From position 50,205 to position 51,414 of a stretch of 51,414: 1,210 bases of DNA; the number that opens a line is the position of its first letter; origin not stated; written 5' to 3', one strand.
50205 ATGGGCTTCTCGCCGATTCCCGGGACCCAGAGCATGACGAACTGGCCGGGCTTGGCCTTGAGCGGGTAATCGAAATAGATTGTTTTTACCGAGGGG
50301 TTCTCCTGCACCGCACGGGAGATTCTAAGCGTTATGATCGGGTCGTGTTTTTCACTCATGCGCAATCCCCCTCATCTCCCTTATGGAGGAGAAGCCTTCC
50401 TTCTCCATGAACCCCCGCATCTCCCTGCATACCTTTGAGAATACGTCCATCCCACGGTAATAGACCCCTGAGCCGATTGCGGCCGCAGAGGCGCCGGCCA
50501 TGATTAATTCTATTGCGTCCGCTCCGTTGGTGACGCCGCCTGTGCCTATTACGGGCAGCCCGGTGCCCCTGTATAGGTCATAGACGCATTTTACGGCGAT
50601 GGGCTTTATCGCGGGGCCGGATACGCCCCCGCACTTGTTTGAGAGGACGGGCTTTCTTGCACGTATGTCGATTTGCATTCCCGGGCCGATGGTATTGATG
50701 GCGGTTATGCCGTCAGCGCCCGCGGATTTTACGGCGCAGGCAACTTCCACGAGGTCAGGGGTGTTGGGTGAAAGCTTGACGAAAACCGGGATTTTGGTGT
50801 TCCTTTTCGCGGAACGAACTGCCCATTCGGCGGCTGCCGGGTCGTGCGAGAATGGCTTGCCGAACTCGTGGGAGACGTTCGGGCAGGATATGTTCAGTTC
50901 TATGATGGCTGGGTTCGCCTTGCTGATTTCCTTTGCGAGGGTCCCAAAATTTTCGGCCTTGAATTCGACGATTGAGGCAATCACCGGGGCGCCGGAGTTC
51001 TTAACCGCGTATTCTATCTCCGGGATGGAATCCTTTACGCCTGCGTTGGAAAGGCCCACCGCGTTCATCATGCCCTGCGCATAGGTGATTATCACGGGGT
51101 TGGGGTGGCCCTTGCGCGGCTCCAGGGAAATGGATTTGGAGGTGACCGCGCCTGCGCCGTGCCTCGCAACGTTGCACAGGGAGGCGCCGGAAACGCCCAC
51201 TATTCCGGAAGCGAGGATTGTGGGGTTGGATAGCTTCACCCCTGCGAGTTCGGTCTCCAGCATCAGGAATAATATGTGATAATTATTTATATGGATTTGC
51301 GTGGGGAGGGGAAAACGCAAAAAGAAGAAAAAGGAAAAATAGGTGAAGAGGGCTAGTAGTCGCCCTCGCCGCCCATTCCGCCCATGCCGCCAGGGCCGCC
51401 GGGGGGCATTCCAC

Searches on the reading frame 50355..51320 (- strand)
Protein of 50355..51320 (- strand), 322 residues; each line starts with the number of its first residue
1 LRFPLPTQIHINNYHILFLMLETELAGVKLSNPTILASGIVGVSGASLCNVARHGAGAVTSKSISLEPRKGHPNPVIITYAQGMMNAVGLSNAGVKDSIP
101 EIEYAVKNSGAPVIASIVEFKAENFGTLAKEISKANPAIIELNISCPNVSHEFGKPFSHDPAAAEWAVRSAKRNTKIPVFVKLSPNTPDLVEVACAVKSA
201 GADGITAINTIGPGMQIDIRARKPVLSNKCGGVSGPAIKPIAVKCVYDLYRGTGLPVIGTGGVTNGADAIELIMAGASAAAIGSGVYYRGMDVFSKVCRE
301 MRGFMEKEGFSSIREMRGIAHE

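Call 85: search_protein_families(library=pfam, proteins=[window:50355-51320:-], max_evalue=0.001)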
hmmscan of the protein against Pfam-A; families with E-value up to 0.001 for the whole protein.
window:50355-51320:- (322 aa): 1 family
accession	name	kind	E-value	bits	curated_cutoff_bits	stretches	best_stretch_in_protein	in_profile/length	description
PF01180.27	DHO_dh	-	7.1e-73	245.8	27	1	20-305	1-291/291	Dihydroorotate dehydrogenase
